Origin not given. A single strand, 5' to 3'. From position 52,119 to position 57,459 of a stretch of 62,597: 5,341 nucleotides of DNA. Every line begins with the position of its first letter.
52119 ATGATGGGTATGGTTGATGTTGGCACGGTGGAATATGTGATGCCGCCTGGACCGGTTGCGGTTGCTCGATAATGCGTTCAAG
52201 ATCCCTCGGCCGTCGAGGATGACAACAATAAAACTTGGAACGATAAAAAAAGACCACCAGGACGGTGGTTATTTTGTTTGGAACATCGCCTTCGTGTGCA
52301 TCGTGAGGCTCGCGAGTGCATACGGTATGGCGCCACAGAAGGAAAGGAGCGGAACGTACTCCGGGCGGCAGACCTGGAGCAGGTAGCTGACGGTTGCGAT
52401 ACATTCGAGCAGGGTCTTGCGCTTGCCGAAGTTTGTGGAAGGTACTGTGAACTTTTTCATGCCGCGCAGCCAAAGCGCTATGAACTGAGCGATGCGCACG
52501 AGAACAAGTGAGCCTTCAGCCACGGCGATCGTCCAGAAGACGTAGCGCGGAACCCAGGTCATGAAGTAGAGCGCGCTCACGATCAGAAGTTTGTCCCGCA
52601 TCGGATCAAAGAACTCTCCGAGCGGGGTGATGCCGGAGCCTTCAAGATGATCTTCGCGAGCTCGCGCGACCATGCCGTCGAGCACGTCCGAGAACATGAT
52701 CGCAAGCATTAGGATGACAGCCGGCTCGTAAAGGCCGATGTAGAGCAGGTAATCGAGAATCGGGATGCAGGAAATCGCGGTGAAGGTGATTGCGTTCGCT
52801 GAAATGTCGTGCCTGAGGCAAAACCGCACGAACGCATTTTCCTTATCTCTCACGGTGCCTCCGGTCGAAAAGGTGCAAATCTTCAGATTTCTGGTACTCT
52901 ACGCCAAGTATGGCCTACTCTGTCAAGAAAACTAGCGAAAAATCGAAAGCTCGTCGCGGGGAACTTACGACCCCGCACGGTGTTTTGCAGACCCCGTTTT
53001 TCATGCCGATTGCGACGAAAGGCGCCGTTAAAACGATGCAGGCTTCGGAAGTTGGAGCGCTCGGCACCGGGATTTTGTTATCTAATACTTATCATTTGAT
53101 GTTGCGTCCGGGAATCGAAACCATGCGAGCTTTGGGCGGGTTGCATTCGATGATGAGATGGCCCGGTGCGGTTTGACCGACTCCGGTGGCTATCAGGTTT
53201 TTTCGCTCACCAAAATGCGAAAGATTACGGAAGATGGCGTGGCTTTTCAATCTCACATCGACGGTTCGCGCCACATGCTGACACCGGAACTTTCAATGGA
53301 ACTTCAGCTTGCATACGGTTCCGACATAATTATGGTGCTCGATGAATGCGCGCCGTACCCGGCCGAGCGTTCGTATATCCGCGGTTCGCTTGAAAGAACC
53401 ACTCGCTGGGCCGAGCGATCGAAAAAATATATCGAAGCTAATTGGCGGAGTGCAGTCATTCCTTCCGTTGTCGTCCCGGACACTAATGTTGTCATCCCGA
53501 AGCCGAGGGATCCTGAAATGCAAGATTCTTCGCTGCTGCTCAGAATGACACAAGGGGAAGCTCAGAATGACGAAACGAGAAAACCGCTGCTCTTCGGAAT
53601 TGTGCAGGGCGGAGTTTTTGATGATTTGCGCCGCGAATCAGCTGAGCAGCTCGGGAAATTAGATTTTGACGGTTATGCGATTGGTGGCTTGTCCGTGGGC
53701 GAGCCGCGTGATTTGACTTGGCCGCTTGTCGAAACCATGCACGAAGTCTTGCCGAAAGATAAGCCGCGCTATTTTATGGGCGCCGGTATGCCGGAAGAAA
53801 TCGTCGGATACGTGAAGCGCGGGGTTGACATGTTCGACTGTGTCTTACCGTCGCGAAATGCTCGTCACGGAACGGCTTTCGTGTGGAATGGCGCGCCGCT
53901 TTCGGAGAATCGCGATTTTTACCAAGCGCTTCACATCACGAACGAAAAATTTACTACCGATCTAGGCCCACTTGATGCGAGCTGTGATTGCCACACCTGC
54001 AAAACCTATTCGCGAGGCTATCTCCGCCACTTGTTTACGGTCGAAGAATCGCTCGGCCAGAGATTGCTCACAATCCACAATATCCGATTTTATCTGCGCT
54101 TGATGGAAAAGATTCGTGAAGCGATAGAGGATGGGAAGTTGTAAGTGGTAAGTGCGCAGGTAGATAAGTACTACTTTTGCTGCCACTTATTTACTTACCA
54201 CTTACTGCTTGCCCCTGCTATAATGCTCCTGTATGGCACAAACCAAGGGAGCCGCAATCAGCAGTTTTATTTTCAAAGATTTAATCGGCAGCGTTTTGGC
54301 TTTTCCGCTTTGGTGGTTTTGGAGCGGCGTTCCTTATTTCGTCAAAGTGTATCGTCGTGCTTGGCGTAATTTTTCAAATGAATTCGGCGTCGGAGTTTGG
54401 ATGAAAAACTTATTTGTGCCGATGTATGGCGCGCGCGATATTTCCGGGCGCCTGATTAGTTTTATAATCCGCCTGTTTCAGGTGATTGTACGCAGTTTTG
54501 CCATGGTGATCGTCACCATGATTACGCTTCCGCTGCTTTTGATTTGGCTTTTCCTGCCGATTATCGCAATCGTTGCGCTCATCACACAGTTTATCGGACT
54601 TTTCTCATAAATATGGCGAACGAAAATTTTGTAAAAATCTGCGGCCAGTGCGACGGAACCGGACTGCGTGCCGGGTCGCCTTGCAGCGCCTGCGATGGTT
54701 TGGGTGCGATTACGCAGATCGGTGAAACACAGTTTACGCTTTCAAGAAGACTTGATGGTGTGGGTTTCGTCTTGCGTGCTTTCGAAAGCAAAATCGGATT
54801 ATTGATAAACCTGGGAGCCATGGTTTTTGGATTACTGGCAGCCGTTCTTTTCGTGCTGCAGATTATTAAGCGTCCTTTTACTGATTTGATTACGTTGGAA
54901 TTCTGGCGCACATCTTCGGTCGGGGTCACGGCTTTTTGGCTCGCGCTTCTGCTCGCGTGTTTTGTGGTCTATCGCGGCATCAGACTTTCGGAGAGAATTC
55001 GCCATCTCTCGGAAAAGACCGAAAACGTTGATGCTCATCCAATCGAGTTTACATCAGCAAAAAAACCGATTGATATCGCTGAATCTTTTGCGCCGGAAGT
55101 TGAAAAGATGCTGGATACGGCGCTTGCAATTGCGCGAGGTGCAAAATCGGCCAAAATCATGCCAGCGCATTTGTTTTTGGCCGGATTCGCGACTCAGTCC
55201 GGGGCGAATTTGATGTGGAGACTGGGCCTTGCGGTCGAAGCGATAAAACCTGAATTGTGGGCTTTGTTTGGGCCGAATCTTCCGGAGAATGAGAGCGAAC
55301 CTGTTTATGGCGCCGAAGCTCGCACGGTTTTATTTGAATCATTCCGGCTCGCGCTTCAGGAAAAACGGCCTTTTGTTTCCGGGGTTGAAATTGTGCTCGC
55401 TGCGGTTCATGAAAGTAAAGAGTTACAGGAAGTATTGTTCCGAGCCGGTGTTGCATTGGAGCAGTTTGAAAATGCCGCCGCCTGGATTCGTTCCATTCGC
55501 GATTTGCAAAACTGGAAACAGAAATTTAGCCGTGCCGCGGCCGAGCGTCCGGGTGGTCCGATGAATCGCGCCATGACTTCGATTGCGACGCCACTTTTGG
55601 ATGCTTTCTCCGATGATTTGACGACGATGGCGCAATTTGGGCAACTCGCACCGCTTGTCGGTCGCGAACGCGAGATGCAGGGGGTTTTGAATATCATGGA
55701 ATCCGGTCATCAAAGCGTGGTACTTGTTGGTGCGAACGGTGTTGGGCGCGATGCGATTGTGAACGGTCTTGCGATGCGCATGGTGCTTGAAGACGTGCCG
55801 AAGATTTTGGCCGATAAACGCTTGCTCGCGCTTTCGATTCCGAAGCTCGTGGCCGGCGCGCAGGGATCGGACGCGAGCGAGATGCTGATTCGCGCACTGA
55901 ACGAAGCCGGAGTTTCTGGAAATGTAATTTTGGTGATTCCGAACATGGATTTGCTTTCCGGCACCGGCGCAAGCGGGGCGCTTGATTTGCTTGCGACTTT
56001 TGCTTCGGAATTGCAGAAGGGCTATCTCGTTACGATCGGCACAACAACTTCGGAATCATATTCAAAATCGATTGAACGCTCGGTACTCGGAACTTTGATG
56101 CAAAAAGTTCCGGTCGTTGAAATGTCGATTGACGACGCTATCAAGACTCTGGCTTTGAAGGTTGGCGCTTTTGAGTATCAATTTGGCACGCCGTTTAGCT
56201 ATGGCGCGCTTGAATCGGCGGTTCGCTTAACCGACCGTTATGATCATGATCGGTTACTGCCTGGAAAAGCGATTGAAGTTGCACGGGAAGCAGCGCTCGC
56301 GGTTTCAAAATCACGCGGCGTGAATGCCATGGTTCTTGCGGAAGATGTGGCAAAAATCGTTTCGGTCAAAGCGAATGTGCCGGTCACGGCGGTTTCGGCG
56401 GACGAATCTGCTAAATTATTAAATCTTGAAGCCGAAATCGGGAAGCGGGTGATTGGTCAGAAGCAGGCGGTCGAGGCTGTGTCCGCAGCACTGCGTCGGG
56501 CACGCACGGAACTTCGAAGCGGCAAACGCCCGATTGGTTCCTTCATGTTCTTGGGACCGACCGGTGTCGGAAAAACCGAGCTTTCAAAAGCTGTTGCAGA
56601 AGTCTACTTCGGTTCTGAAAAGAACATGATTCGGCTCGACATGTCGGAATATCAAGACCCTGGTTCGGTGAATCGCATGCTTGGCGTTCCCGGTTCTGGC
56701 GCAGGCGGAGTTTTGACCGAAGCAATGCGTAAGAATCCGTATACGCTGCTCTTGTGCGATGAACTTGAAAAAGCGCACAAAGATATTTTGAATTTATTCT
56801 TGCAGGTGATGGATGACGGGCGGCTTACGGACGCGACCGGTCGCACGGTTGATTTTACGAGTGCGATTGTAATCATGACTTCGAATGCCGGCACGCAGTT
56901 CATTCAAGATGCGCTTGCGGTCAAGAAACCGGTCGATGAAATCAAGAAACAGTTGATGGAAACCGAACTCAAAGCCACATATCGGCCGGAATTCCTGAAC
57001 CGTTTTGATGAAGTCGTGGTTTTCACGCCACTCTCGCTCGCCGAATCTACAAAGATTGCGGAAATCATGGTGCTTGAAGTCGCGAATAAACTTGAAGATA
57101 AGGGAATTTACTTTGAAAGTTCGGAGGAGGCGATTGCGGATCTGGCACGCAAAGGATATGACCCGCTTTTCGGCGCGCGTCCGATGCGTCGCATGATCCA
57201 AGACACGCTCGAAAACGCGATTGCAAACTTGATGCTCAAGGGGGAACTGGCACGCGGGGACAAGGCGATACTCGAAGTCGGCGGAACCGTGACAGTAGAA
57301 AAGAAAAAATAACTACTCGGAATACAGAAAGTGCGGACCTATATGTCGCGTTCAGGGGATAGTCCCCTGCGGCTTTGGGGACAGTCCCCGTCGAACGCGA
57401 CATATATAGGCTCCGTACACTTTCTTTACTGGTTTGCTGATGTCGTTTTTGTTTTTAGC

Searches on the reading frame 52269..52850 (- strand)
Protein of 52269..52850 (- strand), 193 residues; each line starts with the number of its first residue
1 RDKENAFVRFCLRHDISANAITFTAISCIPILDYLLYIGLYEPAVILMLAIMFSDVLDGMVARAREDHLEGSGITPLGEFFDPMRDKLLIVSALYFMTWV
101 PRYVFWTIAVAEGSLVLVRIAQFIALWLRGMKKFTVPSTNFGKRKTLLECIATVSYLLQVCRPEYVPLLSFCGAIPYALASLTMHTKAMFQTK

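Call 78: search_protein_families(library=pfam, proteins=[window:52269-52850:-], max_evalue=0.0001)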
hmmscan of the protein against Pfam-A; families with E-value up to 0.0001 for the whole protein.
window:52269-52850:- (193 aa): 1 family
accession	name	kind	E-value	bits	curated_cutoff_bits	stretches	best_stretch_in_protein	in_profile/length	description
PF01066.26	CDP-OH_P_transf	-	2.1e-18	67.6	22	1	17-166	3-138/152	CDP-alcohol phosphatidyltransferase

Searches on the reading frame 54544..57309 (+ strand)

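Call 78: search_protein_families(library=pfam, proteins=[window:54544-57309:+], max_evalue=0.0001)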
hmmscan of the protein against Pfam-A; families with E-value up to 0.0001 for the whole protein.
window:54544-57309:+ (922 aa): 5 families
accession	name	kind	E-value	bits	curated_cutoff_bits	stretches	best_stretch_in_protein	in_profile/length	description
PF07724.20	AAA_2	-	3.6e-49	167.4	27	1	662-824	1-166/166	AAA domain (Cdc48 subfamily)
PF10431.15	ClpB_D2-small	-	7.4e-21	74.4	21.9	1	830-908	1-79/81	C-terminal, D2-small domain, of ClpB protein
PF00004.35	AAA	-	4.1e-12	47.1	21.2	1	668-787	2-114/131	ATPase family associated with various cellular activities (AAA)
PF07728.20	AAA_5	-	2.4e-10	41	22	1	667-783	2-124/139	AAA domain (dynein-related subfamily)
PF17871.7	AAA_lid_9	-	2.9e-06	27.6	22.8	1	529-596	2-69/104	AAA lid domain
